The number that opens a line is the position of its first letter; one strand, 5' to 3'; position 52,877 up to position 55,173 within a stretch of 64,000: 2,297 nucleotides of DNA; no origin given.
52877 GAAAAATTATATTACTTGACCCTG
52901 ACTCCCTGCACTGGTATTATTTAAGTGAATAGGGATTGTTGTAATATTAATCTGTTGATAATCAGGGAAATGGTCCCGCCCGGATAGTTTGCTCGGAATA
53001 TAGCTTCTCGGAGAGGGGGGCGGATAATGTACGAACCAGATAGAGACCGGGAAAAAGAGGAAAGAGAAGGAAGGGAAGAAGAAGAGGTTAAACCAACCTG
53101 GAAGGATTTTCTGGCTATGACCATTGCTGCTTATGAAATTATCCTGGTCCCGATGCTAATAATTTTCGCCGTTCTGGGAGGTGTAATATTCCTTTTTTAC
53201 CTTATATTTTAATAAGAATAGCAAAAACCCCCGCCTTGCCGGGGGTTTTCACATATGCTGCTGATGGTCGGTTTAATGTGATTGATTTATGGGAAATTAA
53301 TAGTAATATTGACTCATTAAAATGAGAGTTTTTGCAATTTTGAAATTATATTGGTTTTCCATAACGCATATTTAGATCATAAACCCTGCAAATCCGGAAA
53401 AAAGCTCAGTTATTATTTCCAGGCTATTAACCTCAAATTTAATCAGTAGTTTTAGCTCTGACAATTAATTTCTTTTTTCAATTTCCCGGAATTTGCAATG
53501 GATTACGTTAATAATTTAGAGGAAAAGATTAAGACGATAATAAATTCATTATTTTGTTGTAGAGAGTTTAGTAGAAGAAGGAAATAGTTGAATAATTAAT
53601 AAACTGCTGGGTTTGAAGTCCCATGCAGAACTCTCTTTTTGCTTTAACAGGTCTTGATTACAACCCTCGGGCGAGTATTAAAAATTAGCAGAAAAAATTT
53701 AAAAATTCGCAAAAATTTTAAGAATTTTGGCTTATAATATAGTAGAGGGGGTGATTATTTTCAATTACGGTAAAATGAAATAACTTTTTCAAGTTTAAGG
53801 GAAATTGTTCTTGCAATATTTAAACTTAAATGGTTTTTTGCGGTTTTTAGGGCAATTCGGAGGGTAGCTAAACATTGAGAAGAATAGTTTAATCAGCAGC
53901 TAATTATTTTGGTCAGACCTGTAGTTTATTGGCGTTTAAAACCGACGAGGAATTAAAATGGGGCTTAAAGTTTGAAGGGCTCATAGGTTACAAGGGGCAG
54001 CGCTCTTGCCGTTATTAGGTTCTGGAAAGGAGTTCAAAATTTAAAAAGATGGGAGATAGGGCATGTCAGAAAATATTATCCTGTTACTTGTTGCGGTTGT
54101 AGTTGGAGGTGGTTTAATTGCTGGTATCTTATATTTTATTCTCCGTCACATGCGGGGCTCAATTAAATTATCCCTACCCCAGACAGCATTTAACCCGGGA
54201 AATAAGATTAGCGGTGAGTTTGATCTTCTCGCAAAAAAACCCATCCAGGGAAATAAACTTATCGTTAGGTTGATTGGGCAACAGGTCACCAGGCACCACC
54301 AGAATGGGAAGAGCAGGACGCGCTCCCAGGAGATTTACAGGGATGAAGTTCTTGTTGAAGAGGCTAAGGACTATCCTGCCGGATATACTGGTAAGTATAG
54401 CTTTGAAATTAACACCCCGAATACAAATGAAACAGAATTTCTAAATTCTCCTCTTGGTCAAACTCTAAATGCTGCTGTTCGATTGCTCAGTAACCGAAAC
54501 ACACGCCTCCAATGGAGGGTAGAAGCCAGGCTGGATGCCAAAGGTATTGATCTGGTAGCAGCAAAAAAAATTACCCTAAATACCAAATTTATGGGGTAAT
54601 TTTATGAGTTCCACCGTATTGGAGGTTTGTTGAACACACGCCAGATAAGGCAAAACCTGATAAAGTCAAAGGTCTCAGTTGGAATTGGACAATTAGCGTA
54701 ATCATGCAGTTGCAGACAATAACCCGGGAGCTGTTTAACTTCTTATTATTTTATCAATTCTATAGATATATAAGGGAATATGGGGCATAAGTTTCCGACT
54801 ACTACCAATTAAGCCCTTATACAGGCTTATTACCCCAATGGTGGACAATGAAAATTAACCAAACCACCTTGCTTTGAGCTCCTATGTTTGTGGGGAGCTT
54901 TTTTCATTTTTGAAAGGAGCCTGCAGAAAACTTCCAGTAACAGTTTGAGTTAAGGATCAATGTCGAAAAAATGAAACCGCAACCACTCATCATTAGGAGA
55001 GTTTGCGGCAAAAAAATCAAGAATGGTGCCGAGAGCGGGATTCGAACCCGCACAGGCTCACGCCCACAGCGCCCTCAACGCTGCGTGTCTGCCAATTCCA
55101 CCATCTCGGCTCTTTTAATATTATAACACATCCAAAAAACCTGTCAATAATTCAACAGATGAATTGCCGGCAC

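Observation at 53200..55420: AT-rich ORF-poor island next to tRNA-Leu(GAG), with an orphan acidic tail-anchored mini-protein and an orphan membrane protein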

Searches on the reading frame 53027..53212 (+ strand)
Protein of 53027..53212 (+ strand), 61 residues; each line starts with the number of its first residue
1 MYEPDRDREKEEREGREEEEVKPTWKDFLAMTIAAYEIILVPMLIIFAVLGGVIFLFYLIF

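Call 9: search_protein_families(library=pfam, proteins=[window:53027-53212:+], max_evalue=0.1)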
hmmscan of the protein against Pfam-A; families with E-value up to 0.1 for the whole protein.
window:53027-53212:+ (61 aa): 2 families
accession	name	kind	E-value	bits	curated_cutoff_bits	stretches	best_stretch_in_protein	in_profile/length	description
PF04547.17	Anoctamin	-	0.027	13.8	28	1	12-59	99-144/460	Calcium-activated chloride channel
PF03661.18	TMEM33_Pom33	-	0.07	12.9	24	1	32-61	154-183/240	Transmembrane protein 33/Nucleoporin POM33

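Call 10: search_protein_families(library=ncbifam, proteins=[window:53027-53212:+], max_evalue=0.1)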
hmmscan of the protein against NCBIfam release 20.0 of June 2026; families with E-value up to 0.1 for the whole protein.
window:53027-53212:+ (61 aa): 0 families

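Call 37: search_protein_families(library=padloc, proteins=[window:53027-53212:+], max_evalue=1)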
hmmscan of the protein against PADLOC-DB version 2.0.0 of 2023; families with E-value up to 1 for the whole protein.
window:53027-53212:+ (61 aa): 0 families
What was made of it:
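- On Anti-phage defence or phage protein families (PADLOC, PHROGs): No PADLOC hit (call 37).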

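Call 38: search_protein_families(library=phrogs, proteins=[window:53027-53212:+], max_evalue=1)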
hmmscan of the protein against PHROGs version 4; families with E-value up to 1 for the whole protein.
window:53027-53212:+ (61 aa): 1 family
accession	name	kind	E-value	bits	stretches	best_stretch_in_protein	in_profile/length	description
phrog_7817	-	unknown function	0.27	10.6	1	16-55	271-309/742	-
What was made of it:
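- Tried and rejected: PADLOC and PHROGs gave no meaningful hits for either small protein (calls 37, 38).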

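Call 42: search_protein_representatives(protein=window:53027-53212:+)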
Query: 61 residues. Proteins with E-value up to 0.001 (for the whole library): 29; up to 1e-10: 1; up to 1e-30: 0. The best 29 are listed.
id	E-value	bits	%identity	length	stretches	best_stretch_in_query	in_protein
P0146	1.6e-19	84.9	80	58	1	2-61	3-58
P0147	4.4e-08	48.9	50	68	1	11-61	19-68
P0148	1.9e-07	47.0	37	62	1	9-60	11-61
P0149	3.9e-07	46.0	45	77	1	5-59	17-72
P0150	8.2e-07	45.0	39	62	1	1-59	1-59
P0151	3.6e-06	42.9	43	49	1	18-59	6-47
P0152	8.8e-06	41.7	41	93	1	6-56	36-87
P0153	1.0e-05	41.5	47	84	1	9-57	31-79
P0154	1.3e-05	41.1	52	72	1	12-60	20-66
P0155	2.7e-05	40.2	47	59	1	10-56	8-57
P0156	3.1e-05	40.0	46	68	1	4-54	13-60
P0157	5.0e-05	39.3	51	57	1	19-57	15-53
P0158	7.2e-05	38.8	49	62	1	6-60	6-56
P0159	8.4e-05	38.6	56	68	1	18-59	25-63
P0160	9.7e-05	38.4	46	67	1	12-61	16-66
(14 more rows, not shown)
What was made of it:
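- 53027..53212 (+): 61-aa small membrane protein with a charged N-terminus, a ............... motif and one TM helix. It is a backbone gene, not part of the islet. 29 cluster representatives at E <= 1e-3 (call 42).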

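Call 47: find_encoding_contigs(protein=P0122, flank=10000, max_places=3)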
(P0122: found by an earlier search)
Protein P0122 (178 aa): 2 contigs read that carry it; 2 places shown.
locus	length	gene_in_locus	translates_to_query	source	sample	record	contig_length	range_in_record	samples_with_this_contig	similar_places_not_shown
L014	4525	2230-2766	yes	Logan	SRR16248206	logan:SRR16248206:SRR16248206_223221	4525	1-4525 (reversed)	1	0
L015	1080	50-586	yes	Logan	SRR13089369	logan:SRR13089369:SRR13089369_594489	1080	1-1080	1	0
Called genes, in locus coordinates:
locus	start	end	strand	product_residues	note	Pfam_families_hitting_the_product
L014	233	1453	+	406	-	PF01548:DEDD_Tnp_IS110, PF02371:Transposase_20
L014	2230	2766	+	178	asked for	-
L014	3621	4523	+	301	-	?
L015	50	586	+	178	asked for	-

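Call 75: find_encoding_contigs(protein=P0146, flank=5000, max_places=4)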
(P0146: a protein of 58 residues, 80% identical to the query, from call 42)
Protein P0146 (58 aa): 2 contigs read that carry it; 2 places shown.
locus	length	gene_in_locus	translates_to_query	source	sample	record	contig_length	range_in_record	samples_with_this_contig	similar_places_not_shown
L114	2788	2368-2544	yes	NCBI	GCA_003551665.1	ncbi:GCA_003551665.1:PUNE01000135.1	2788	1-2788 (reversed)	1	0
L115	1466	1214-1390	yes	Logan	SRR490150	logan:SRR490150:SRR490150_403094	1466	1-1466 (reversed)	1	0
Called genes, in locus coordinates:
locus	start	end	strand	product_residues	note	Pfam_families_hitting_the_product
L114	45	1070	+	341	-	PF00005:ABC_tran, PF13304:AAA_21 (faint), PF08352:oligo_HPY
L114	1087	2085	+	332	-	PF00005:ABC_tran, PF08352:oligo_HPY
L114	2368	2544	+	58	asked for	-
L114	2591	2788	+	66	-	?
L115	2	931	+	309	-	?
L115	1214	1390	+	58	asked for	-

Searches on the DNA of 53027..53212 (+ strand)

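Call 70: search_rna_families(sources=[L014, L013], threshold=evalue, max_evalue=1)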
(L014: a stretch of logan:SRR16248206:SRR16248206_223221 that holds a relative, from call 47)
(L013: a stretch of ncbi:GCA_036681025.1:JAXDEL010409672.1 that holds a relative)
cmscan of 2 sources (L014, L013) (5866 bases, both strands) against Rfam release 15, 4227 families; matches with E-value up to 1: 1.
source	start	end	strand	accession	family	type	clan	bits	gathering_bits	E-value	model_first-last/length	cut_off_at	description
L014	3194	3277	-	RF00005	tRNA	Gene; tRNA;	CL00001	53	29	1.3e-09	1-71/71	no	tRNA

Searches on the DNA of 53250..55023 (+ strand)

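Call 32: search_dna_similar(query=window:53250-55023:+, collection=phages, mode=distant, max_evalue=0.01)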
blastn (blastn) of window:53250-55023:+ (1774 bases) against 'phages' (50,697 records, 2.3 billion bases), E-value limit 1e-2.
No match.

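Call 33: search_dna_similar(query=window:53250-55023:+, collection=plasmids, mode=distant, max_evalue=0.01)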
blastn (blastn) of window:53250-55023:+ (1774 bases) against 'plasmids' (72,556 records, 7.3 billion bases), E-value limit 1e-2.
No match.
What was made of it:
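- Tried and rejected: blastn (distant mode) of the islet against phage and plasmid collections gave no match (calls 32, 33).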
